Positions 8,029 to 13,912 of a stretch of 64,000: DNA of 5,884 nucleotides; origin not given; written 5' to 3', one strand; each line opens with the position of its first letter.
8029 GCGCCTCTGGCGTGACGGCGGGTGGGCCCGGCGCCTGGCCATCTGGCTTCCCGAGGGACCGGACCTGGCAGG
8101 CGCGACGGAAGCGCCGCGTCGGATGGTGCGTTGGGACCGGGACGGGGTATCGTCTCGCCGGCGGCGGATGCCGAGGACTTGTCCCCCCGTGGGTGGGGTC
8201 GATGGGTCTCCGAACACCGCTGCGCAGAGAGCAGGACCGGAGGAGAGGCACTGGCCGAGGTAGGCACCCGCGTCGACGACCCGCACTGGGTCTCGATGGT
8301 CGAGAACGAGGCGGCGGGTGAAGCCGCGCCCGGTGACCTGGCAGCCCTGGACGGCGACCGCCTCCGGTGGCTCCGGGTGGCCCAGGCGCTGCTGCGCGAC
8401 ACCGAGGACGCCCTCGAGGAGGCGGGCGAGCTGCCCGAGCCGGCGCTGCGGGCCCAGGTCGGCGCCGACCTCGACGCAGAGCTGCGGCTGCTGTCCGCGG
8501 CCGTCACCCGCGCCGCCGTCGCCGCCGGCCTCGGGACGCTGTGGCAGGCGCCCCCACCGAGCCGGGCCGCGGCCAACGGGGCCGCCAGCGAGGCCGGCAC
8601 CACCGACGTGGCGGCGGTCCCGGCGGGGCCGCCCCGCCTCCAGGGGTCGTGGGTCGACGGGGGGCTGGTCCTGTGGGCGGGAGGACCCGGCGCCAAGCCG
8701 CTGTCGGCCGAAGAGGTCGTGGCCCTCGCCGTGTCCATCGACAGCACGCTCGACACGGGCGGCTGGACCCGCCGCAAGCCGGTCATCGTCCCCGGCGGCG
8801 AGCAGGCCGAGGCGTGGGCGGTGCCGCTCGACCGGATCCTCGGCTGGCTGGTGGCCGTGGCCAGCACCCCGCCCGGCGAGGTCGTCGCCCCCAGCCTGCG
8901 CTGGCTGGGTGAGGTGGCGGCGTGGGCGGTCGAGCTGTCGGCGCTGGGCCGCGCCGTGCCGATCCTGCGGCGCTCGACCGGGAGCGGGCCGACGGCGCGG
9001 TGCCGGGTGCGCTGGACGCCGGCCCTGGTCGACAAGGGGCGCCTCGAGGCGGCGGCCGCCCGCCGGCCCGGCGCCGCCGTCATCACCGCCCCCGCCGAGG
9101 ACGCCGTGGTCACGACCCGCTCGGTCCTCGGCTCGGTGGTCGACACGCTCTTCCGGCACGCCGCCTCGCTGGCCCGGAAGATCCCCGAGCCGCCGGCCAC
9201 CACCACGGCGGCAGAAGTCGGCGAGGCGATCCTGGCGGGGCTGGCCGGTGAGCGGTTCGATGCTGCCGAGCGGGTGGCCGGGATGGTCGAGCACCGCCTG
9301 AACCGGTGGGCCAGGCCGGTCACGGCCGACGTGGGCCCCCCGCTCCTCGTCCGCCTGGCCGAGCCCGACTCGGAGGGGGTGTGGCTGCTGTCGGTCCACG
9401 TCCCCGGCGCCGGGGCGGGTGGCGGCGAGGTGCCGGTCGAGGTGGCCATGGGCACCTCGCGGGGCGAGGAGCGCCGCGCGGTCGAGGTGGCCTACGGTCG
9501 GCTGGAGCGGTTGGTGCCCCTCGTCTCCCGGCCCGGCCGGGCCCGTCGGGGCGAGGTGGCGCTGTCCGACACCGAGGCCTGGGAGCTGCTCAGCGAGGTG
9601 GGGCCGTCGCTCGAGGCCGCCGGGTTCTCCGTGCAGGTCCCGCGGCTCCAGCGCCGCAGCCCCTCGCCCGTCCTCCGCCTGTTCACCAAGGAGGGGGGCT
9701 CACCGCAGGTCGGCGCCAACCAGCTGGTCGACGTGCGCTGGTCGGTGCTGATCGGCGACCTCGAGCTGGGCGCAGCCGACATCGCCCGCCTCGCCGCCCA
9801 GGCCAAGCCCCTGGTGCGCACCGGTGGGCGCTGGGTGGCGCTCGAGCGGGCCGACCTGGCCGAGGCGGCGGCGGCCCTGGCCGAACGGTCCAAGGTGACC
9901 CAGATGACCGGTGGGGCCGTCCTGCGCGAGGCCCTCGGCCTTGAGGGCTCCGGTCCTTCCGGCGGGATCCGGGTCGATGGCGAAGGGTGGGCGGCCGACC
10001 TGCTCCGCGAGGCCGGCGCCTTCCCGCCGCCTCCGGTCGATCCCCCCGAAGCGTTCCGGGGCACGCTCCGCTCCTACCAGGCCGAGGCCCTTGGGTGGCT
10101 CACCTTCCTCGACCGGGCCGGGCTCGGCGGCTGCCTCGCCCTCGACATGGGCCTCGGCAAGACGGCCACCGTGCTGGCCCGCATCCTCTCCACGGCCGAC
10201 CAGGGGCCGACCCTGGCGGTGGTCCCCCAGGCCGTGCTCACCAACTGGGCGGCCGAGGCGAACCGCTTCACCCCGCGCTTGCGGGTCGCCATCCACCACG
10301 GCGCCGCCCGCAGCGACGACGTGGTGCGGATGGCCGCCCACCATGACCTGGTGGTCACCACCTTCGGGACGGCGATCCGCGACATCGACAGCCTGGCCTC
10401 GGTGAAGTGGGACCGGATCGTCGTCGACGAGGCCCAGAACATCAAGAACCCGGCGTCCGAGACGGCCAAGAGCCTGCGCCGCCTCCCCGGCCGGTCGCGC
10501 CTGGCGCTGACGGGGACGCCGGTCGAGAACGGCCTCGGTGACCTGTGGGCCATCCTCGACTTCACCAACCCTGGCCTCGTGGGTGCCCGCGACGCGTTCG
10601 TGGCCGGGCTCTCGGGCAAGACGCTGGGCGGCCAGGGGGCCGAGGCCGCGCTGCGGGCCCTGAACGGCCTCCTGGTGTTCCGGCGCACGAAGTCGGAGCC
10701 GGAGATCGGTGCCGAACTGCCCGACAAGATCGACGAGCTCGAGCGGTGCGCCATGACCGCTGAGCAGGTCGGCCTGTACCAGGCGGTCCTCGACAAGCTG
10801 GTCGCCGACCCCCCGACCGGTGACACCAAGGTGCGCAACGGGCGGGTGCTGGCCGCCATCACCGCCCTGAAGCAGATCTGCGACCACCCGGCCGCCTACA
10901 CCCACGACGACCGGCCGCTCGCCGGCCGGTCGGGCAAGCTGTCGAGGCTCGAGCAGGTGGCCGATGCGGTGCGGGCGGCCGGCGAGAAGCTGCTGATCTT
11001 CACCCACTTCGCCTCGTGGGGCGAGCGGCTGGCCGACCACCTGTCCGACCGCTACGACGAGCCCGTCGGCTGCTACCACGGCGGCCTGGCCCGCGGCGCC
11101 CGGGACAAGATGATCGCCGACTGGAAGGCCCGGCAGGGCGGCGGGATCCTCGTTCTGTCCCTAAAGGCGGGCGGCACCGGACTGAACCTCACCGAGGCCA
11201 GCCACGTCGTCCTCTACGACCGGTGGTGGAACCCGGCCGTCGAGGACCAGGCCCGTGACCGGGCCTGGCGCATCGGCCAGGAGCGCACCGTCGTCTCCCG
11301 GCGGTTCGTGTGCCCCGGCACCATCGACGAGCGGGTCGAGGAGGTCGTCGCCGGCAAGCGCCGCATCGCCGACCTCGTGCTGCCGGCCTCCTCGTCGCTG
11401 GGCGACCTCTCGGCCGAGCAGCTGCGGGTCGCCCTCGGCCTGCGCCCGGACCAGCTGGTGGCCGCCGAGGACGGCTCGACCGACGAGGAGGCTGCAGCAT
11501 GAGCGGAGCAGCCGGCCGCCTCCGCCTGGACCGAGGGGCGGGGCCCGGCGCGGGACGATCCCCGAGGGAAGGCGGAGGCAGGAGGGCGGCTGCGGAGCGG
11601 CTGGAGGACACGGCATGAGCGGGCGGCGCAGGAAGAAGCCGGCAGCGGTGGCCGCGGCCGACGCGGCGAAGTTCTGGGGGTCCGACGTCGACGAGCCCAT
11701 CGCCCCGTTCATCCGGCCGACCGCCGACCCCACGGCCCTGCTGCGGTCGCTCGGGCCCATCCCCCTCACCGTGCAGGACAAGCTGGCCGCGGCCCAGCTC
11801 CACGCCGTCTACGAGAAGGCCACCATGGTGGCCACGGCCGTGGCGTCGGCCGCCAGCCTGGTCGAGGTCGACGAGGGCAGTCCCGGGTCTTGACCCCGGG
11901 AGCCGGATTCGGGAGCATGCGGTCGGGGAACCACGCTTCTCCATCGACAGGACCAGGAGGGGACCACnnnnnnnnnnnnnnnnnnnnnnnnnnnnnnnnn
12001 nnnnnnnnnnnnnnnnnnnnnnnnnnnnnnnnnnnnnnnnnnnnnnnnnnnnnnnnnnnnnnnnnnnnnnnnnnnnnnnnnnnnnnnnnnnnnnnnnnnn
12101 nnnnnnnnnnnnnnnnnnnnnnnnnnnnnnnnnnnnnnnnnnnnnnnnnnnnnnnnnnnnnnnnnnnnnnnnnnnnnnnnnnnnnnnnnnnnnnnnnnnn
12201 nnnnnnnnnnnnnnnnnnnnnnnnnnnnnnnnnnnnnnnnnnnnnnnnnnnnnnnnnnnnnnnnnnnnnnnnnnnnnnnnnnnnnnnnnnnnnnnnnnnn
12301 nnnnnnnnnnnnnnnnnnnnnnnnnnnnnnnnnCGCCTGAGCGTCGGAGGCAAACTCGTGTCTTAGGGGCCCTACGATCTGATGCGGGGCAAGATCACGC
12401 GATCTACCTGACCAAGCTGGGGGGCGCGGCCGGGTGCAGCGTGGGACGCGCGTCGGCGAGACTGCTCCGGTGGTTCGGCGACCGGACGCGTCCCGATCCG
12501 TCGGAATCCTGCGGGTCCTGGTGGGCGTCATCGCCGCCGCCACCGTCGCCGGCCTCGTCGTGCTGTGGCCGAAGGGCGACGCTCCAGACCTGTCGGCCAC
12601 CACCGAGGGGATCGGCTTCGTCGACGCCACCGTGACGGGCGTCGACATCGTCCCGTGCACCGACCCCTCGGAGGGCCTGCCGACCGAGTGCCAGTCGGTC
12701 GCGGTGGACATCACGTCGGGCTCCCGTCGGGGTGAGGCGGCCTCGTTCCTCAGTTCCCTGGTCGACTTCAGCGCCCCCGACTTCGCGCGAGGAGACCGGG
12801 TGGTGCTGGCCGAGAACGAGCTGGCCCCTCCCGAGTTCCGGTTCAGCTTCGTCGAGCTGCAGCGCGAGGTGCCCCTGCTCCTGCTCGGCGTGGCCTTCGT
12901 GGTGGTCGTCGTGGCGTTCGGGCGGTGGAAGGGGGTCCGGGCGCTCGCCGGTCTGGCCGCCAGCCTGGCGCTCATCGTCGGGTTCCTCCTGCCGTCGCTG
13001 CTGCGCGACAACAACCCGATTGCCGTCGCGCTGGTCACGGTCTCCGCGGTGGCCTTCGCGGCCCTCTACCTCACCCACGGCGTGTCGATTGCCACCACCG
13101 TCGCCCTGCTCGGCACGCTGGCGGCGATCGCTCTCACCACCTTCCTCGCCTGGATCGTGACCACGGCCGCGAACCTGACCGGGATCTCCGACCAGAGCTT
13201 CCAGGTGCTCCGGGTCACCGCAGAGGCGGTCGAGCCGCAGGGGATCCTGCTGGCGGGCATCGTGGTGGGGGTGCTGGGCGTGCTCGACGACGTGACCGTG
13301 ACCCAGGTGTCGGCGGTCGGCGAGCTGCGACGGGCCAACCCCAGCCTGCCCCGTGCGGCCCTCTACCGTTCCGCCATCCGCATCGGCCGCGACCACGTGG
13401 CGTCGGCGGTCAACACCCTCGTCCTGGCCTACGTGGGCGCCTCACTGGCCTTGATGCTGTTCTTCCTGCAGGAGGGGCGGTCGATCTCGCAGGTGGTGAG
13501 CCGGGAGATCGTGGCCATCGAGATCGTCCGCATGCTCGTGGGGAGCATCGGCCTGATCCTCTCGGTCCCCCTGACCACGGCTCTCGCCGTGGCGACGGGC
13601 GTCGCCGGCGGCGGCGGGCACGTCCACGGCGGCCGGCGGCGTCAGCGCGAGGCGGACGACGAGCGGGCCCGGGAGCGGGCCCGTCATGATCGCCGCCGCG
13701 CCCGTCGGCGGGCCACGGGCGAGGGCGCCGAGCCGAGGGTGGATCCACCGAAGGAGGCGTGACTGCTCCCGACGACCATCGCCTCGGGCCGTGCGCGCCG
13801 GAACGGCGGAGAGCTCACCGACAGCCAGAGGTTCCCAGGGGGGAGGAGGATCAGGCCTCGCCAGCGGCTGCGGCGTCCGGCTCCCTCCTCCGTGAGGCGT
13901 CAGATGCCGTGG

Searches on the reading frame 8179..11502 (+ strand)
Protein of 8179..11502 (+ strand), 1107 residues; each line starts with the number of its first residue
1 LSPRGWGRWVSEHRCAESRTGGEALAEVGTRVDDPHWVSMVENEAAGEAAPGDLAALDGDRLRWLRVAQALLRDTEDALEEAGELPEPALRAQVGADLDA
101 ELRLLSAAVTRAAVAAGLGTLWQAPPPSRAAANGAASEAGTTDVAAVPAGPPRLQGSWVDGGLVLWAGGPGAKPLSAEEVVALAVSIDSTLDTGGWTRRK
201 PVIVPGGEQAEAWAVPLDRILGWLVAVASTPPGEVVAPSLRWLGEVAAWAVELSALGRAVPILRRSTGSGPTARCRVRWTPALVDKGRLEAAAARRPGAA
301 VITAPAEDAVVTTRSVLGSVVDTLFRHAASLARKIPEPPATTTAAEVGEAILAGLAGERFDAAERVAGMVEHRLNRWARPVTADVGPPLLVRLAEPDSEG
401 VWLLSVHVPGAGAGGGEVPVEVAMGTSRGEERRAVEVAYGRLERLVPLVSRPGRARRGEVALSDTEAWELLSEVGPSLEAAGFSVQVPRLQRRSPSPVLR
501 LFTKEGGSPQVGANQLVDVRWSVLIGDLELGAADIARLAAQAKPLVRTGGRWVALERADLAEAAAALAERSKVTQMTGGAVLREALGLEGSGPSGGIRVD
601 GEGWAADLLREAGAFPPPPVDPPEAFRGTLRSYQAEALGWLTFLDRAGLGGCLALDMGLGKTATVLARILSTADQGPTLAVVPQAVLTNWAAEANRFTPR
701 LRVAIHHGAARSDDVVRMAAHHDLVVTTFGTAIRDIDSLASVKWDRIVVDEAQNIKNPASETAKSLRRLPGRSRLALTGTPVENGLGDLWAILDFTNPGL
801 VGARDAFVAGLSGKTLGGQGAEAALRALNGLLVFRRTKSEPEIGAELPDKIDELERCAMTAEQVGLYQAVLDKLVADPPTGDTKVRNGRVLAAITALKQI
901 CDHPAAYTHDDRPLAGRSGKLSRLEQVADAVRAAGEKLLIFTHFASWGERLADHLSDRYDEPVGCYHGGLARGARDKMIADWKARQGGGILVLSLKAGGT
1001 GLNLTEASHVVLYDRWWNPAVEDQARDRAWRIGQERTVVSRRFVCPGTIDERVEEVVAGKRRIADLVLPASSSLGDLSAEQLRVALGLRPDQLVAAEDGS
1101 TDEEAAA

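Call 38: search_protein_families(library=pfam, proteins=[window:8179-11502:+], max_evalue=0.001)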
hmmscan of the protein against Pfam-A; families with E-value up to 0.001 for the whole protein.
window:8179-11502:+ (1107 aa): 4 families
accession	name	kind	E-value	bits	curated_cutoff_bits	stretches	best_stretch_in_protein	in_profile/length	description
PF00176.29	SNF2-rel_dom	-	1.2e-52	179.3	24.9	1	633-905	1-289/290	SNF2-related domain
PF12419.13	DUF3670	-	4.3e-26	91.6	27.6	1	459-585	5-135/136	SNF2 Helicase protein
PF00271.37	Helicase_C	-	1.2e-17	64.5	23.5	1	924-1033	6-110/110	Helicase conserved C-terminal domain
PF04851.21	ResIII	-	4.7e-07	30.3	22.5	1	629-782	3-163/164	Type III restriction enzyme, res subunit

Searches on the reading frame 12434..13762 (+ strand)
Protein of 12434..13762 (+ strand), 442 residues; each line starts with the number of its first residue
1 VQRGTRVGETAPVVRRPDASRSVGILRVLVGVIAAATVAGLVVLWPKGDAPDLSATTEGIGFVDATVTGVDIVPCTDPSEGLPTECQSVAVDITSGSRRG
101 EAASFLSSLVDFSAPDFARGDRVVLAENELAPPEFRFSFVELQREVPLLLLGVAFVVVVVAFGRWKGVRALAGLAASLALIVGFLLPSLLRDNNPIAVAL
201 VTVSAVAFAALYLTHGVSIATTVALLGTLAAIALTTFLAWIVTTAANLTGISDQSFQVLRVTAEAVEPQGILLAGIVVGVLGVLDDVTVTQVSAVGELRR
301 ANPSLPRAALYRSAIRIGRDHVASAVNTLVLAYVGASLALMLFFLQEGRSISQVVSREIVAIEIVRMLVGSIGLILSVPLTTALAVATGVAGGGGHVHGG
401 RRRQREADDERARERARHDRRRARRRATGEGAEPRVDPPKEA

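Call 38: search_protein_families(library=pfam, proteins=[window:12434-13762:+], max_evalue=0.001)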
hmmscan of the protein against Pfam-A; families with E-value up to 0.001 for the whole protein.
window:12434-13762:+ (442 aa): 1 family
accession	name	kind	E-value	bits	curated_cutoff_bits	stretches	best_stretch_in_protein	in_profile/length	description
PF07907.16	YibE_F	-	6.6e-71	239.1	27.2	1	148-385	1-239/241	YibE/F-like protein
